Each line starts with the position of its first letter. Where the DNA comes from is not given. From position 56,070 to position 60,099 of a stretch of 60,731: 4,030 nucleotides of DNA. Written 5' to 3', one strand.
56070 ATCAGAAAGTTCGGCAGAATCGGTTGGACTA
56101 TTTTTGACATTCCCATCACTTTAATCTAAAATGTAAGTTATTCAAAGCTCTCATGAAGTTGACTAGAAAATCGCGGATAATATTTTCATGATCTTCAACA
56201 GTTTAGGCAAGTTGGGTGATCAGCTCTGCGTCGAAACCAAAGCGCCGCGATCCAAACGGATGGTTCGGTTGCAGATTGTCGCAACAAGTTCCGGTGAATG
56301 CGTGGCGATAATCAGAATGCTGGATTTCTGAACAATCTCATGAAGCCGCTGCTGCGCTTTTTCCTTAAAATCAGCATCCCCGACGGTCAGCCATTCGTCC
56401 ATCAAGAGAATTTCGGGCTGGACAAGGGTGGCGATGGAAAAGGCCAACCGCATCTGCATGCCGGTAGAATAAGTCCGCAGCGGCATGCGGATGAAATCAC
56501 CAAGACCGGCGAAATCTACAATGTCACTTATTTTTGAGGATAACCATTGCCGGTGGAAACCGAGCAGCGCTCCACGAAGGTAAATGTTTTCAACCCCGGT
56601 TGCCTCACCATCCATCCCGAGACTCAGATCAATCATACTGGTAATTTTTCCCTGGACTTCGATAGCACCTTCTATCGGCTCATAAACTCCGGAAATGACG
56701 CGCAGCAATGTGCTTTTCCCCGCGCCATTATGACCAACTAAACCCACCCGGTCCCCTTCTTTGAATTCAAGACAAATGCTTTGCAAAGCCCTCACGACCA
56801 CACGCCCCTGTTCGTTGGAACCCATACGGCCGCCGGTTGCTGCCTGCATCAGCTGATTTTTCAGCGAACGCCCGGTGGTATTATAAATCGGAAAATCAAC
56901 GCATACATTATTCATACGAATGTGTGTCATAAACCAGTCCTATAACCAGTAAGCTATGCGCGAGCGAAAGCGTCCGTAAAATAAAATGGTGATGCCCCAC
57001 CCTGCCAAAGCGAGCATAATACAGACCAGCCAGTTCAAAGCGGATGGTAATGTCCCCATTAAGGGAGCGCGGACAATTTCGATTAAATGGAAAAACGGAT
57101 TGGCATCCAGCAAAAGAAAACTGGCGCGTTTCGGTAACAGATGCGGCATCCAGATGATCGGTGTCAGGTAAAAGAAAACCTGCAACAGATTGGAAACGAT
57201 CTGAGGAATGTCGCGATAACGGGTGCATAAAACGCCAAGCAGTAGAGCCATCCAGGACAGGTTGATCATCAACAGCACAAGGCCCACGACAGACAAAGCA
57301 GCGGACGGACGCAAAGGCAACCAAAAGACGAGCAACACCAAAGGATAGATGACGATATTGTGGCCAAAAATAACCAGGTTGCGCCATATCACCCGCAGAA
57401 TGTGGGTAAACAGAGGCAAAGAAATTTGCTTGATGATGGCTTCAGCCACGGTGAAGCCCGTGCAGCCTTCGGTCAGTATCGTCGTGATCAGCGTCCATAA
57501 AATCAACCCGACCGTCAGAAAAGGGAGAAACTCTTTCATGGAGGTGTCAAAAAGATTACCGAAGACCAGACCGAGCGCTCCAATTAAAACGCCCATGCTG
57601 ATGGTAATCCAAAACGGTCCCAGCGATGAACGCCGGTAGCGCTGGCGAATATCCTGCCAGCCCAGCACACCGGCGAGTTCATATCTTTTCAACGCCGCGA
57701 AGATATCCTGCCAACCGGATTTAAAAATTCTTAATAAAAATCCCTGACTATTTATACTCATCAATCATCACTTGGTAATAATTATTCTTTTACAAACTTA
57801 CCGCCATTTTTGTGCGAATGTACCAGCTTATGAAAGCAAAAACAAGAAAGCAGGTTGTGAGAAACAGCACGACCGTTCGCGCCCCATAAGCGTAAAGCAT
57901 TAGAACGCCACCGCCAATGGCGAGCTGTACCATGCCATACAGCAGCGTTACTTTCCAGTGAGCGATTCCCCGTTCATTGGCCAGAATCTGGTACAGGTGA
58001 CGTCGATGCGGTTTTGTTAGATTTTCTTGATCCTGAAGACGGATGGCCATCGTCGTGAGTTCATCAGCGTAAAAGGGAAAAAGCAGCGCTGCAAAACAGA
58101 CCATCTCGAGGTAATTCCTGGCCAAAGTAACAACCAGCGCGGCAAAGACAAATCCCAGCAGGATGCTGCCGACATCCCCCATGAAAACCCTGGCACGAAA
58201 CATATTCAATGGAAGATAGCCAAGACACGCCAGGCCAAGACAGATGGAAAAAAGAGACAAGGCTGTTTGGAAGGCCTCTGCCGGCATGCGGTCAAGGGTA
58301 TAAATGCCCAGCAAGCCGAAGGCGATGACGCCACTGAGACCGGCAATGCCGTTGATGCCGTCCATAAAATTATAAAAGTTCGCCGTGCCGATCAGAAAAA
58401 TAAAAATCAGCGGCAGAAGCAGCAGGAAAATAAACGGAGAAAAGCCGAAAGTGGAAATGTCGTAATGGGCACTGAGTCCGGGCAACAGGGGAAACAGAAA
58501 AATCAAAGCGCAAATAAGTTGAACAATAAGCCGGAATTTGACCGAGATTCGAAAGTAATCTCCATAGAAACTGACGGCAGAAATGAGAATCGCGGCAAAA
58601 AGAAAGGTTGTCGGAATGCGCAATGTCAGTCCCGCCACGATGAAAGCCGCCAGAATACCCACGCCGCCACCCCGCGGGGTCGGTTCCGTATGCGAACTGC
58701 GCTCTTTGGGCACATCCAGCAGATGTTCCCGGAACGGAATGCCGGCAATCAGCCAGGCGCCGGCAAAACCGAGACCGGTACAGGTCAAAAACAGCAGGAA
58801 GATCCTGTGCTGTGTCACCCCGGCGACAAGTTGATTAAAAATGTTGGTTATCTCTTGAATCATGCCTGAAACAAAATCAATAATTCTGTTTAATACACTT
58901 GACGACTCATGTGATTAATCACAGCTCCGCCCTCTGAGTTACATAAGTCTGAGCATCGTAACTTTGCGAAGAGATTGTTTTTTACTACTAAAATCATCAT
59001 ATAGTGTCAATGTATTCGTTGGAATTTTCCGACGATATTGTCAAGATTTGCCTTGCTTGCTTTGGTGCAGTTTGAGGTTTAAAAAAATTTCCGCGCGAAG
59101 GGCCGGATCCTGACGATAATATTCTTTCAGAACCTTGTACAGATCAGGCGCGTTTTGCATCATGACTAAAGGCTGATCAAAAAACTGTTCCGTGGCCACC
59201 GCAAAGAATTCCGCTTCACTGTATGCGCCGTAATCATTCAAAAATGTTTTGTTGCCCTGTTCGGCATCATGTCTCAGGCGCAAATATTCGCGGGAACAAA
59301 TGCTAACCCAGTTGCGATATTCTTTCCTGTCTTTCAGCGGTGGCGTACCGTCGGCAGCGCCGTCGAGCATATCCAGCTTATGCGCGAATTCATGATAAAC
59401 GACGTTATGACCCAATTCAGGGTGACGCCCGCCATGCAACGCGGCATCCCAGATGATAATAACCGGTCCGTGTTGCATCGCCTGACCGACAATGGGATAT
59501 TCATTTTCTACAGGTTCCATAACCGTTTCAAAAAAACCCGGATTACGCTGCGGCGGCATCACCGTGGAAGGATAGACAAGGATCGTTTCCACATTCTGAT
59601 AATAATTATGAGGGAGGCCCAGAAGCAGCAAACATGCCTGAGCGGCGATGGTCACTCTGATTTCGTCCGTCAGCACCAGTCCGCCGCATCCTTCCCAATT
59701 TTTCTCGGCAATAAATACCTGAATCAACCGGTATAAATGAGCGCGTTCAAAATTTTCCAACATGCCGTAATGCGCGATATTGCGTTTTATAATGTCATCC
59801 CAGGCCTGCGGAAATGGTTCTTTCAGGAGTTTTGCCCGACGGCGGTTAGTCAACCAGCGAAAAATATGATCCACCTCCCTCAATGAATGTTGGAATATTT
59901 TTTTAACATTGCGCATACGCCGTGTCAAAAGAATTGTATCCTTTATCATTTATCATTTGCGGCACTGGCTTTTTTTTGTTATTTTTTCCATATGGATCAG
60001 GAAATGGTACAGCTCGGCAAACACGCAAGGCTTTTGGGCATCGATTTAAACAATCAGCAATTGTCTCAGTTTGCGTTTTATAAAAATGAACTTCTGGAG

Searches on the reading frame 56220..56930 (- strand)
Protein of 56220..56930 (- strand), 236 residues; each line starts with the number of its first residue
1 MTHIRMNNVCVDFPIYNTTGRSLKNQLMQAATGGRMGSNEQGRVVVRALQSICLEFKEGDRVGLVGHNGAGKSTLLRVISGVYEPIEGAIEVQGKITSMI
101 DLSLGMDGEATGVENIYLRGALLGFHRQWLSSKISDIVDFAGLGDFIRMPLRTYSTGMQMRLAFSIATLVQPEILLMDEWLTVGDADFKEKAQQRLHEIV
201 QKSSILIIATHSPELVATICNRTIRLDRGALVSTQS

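Call 43: search_protein_families(library=pfam, proteins=[window:56220-56930:-], max_evalue=5)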
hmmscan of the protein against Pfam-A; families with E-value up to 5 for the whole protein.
window:56220-56930:- (236 aa): 10 families
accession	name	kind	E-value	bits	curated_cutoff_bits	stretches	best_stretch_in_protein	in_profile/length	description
PF00005.33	ABC_tran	-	8.7e-22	78.6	25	1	49-181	1-136/137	ABC transporter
PF13304.12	AAA_21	-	4.7e-05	24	27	1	63-81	3-21/304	AAA domain, putative AbiEii toxin, Type IV TA system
PF02463.25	SMC_N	-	0.0048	16.8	40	1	55-79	21-44/220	RecF/RecN/SMC N terminal domain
PF13555.12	AAA_29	-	0.0059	16.8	27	1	55-76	18-39/61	P-loop containing region of AAA domain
PF13175.12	AAA_15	-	0.0061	16.6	32.1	1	47-79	12-43/374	AAA ATPase domain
PF00004.35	AAA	-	0.0089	16.9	21.2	1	158-228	44-125/131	ATPase family associated with various cellular activities (AAA)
PF01926.29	MMR_HSR1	-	0.0095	16.5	21.9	1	61-90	1-29/113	50S ribosome-binding GTPase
PF13476.12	AAA_23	-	0.062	14.4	27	1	64-79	24-39/201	AAA domain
PF03193.22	RsgA_GTPase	-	0.062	13.6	30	1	58-81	106-128/174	RsgA GTPase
PF13604.12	AAA_30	-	0.13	12.4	27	1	62-89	21-48/191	AAA domain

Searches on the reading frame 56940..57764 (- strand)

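Call 43: search_protein_families(library=pfam, proteins=[window:56940-57764:-], max_evalue=5)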
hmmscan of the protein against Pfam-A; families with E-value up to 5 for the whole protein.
window:56940-57764:- (274 aa): 2 families
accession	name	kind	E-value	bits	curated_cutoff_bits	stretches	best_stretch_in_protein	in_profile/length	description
PF01061.29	ABC2_membrane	-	4.7e-16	59.4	26.9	1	32-233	4-208/211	ABC-2 type transporter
PF08019.17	EptA_B_N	-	0.15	12.4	22.3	1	67-97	47-77/152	Phosphoethanolamine transferase EptA/EptB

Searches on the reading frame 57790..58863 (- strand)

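Call 43: search_protein_families(library=pfam, proteins=[window:57790-58863:-], max_evalue=5)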
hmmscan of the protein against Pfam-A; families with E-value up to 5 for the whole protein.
window:57790-58863:- (357 aa): 2 families
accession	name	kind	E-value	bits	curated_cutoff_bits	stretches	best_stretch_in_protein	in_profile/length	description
PF00953.26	Glycos_transf_4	-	2e-28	99.8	27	1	86-247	3-159/160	Glycosyl transferase family 4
PF11666.13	DUF2933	-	1.5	9.5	21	1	117-157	2-38/52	Protein of unknown function (DUF2933)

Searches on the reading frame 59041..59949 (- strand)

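Call 43: search_protein_families(library=pfam, proteins=[window:59041-59949:-], max_evalue=5)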
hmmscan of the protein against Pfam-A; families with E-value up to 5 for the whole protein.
window:59041-59949:- (302 aa): 4 families
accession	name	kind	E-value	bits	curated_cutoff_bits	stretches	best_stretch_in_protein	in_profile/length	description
PF06167.18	Peptidase_M90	-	4.1e-83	279.1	26.2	1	35-279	4-243/243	Glucose-regulated metallo-peptidase M90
PF07737.17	ATLF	-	0.018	15.2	27.4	1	168-276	100-192/193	Anthrax toxin lethal factor, N- and C-terminal domain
PF14891.12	Peptidase_M91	-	0.16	12.7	25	1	162-208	72-120/176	Effector protein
PF20463.3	PDH_C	-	0.21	12.4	22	0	8-43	63-98/102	Prephenate dehydrogenase, dimerization domain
